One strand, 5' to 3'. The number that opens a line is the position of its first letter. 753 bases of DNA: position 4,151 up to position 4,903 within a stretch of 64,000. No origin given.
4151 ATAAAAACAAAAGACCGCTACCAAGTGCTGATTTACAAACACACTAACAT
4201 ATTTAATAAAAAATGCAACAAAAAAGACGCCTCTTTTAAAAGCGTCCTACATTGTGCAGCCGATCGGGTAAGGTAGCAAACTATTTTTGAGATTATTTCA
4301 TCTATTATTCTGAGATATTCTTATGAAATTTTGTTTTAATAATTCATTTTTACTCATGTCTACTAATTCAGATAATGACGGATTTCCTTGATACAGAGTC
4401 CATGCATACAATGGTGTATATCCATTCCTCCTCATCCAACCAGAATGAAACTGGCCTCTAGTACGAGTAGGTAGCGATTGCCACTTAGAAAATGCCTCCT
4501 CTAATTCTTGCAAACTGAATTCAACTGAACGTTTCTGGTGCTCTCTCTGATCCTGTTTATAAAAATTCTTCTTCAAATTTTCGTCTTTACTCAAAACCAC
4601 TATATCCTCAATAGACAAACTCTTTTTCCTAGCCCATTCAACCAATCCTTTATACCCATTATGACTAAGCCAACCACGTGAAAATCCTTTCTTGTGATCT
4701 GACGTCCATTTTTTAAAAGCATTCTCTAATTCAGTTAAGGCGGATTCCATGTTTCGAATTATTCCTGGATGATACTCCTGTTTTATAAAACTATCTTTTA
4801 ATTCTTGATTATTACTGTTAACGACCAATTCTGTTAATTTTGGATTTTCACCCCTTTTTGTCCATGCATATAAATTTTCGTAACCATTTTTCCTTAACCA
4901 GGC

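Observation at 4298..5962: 554-aa cassette protein with five tandem ~48-aa repeats resembling helicase-associated (HA) domains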

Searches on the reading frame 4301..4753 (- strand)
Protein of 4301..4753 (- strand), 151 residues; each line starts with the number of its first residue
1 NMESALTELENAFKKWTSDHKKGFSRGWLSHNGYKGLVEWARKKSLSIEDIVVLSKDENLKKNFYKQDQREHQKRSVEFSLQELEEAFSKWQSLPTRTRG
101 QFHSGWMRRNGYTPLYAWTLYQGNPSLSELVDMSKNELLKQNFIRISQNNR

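Call 55: predict_structure(alignment_id=A3)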
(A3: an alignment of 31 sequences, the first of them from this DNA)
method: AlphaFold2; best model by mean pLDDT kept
length: 151 residues; sequences in the alignment: 31
mean_pLDDT: 90.8   pTM: 0.57
mean pLDDT of the five models: 90.8, 90.8, 88.1, 87.7, 86.3
residues with pLDDT >= 90: 123; 70-90: 15; 50-70: 10; < 50: 3
segments of 3 or more residues with pLDDT < 50: none
pLDDT, mean of each block of 10 residues (from residue 1): 97 93 88 96 94 95 73 79 98 96 96 93 93 98 80 38
secondary structure, 60 per line:
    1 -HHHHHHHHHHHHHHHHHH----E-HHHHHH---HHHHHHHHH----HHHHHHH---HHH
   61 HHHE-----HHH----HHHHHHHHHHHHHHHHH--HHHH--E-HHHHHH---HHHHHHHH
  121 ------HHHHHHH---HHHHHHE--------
elements in order: H2-19 H26-31 H35-43 H48-54 H58-63 H77-93 H96-99 H104-109 H113-120 H127-133 H137-142

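Call 57: fold_search(model_id=the predicted structure, library=pdb)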
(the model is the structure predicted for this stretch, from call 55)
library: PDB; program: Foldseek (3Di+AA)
matches with E <= 10: 2; with E <= 0.001: 0
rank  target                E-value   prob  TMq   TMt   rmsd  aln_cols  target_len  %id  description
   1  9gft_B                3.2e+00  0.03  0.18  0.03  16.9       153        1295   16  Structure of the HrpA-bound E. coli disome, Class I (released 2025-02-12)
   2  1w45_A                9.7e+00  0.02  0.19  0.10  15.1       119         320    8  The 2.5 Angstroem structure of the K16A mutant of annexin A8, which has an intact N-terminus. (released 2005-01-18)
